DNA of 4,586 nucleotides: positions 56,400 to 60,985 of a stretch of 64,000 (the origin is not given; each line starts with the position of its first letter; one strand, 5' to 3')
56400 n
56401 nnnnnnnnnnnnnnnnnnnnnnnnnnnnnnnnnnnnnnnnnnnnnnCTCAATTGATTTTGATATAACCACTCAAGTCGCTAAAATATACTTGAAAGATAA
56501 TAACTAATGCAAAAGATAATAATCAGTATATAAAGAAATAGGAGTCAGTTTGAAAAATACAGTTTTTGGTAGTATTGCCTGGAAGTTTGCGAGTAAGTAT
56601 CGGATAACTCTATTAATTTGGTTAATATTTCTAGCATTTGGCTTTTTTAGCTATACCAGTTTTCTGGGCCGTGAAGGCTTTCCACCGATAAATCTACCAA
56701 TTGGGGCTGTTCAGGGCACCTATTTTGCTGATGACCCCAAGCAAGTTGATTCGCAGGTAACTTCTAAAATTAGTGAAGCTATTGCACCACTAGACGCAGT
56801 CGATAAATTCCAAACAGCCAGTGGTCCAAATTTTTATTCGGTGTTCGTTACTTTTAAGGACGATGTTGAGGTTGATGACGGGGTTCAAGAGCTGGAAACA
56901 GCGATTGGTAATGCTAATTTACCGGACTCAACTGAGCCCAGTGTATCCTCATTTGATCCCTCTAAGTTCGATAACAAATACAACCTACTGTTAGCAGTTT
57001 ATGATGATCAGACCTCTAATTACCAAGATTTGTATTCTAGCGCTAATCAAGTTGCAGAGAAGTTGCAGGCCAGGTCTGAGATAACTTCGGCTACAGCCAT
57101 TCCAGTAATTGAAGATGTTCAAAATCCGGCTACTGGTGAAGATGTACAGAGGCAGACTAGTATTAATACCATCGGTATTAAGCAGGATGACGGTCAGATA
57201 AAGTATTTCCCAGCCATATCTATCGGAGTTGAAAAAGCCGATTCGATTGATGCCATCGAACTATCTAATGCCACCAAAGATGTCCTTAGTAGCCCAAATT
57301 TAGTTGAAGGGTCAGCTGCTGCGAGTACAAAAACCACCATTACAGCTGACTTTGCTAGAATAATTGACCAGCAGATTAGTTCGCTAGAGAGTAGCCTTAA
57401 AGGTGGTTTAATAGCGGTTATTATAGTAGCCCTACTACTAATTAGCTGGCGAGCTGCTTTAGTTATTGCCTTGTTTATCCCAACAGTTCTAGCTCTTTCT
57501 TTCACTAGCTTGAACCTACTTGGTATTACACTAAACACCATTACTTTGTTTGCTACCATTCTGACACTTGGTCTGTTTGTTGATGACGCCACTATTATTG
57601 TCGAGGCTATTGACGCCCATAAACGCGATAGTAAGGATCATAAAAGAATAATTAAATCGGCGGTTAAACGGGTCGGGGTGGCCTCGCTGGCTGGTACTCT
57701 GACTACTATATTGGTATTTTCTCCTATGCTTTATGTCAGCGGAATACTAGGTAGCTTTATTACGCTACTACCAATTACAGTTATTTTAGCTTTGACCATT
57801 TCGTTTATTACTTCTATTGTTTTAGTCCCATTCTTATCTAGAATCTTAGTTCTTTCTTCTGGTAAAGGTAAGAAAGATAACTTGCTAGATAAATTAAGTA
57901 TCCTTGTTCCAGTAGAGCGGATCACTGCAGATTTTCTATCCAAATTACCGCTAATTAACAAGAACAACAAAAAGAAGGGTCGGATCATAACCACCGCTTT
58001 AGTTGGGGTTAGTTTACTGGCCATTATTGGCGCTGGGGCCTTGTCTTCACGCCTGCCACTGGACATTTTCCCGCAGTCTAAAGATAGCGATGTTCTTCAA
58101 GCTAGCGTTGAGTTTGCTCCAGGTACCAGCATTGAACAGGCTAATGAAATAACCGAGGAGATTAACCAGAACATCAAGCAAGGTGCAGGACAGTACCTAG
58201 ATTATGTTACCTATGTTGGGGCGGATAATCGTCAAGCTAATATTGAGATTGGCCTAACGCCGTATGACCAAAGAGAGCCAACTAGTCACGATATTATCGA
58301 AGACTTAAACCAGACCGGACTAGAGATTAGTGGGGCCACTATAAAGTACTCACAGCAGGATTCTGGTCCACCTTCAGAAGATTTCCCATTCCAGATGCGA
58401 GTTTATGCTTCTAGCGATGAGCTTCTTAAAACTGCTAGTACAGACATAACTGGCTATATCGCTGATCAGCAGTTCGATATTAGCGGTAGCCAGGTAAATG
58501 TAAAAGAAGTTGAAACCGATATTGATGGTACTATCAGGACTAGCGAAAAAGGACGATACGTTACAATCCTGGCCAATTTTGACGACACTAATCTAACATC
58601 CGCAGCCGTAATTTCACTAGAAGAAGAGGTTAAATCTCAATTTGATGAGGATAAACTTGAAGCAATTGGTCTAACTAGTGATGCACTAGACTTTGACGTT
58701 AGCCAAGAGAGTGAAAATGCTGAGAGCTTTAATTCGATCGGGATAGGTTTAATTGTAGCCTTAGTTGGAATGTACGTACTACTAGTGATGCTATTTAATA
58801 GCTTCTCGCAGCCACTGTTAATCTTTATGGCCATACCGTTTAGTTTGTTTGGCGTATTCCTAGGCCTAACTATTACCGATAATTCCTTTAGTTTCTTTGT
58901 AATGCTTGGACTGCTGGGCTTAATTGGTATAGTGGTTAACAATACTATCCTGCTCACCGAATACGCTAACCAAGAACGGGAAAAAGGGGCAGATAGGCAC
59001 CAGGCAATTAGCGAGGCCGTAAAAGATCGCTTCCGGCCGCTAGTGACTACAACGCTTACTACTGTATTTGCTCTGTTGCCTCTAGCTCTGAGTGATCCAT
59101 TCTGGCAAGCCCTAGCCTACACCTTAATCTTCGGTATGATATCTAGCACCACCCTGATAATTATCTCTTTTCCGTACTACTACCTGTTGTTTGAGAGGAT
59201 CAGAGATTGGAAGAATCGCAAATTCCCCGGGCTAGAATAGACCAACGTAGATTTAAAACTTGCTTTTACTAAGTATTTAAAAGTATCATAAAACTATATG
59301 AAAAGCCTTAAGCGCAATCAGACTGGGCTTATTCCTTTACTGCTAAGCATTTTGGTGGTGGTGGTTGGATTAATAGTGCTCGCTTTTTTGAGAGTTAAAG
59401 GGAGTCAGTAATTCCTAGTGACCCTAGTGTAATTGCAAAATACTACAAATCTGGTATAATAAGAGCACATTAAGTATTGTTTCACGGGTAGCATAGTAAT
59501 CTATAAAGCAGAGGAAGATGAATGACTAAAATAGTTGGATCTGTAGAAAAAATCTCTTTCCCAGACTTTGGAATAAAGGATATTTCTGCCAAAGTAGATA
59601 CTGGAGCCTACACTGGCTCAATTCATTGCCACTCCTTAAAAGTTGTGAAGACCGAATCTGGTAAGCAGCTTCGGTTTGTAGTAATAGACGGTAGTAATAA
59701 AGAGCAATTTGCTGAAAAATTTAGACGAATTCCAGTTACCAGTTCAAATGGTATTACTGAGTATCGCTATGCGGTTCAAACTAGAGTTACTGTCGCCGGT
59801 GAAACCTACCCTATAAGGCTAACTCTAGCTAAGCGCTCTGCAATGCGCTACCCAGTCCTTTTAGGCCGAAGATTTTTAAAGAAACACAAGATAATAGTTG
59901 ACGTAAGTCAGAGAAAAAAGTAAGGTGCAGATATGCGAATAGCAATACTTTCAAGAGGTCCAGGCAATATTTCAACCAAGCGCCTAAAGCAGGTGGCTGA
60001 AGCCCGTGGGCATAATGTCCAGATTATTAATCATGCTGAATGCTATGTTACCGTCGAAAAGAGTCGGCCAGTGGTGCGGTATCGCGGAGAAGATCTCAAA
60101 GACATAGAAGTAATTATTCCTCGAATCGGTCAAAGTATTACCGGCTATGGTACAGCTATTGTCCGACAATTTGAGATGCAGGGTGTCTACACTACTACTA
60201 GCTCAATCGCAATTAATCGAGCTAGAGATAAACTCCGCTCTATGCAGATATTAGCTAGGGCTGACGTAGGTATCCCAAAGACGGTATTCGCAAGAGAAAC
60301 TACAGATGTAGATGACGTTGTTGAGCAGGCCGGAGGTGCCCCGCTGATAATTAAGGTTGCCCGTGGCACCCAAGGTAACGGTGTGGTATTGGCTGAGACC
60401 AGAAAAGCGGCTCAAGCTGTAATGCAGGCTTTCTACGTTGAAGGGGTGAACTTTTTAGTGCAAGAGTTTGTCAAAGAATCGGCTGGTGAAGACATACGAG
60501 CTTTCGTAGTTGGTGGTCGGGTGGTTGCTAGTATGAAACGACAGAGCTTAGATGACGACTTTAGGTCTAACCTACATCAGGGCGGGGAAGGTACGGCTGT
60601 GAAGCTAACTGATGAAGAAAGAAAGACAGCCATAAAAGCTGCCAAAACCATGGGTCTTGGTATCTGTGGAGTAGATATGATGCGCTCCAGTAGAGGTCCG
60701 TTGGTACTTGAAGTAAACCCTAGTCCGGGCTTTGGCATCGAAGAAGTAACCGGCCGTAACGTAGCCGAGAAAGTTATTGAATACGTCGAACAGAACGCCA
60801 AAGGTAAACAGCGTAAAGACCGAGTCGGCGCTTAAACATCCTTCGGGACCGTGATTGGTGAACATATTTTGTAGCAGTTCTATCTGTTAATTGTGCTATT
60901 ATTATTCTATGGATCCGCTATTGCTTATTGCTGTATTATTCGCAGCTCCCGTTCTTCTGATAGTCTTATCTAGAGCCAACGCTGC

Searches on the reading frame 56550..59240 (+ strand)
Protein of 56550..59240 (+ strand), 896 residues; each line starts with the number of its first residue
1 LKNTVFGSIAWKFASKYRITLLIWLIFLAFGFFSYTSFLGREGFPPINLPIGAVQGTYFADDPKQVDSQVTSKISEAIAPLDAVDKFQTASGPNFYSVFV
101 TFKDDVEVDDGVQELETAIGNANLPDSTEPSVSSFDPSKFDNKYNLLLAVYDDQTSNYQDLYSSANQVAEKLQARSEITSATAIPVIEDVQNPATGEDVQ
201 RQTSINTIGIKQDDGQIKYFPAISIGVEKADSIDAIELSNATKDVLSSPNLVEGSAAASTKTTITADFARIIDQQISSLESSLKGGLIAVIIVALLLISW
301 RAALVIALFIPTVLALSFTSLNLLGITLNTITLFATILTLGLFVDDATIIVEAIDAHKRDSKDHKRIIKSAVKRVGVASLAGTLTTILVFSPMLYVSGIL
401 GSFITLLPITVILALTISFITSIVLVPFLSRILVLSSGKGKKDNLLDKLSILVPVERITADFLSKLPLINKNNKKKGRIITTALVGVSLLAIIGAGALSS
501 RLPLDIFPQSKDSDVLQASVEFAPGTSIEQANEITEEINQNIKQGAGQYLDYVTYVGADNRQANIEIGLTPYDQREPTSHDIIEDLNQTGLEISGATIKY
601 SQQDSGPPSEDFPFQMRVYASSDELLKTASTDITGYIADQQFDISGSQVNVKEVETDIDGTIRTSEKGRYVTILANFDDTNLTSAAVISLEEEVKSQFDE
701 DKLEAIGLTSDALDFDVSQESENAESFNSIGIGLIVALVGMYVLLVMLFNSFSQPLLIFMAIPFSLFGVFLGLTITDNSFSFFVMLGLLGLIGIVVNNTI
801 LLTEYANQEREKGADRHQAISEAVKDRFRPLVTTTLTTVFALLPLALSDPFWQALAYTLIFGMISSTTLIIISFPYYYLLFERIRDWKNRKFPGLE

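Call 66: search_protein_families(library=pfam, proteins=[window:56550-59240:+], max_evalue=0.0001)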
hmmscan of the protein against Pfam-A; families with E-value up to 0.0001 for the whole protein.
window:56550-59240:+ (896 aa): 2 families
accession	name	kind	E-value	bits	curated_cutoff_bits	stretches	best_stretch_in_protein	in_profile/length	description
PF00873.25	ACR_tran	-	1.4e-94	318.1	28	3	217-633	274-692/1021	AcrB/AcrD/AcrF family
PF03176.21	MMPL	-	6.9e-09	35.5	20.5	1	728-871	143-291/333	MMPL family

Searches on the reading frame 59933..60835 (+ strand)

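Call 66: search_protein_families(library=pfam, proteins=[window:59933-60835:+], max_evalue=0.0001)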
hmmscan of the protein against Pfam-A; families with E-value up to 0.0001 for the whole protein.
window:59933-60835:+ (300 aa): 5 families
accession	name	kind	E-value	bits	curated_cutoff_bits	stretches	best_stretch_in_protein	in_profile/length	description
PF08443.16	RimK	-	1.1e-57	195.1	21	1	97-285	1-188/188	RimK-like ATP-grasp domain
PF18030.7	Rimk_N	-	3.3e-36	123.9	26.4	1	1-94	1-94/94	RimK PreATP-grasp domain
PF02955.21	GSH-S_ATP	-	3.5e-17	62.8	23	1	114-272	12-170/175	Prokaryotic glutathione synthetase, ATP-grasp domain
PF02655.19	ATP-grasp_3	-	2.5e-12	47.6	23.2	1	97-263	1-155/160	ATP-grasp domain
PF14397.11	ATPgrasp_ST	-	8.2e-10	38.8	31.4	0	231-284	220-275/278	Sugar-transfer associated ATP-grasp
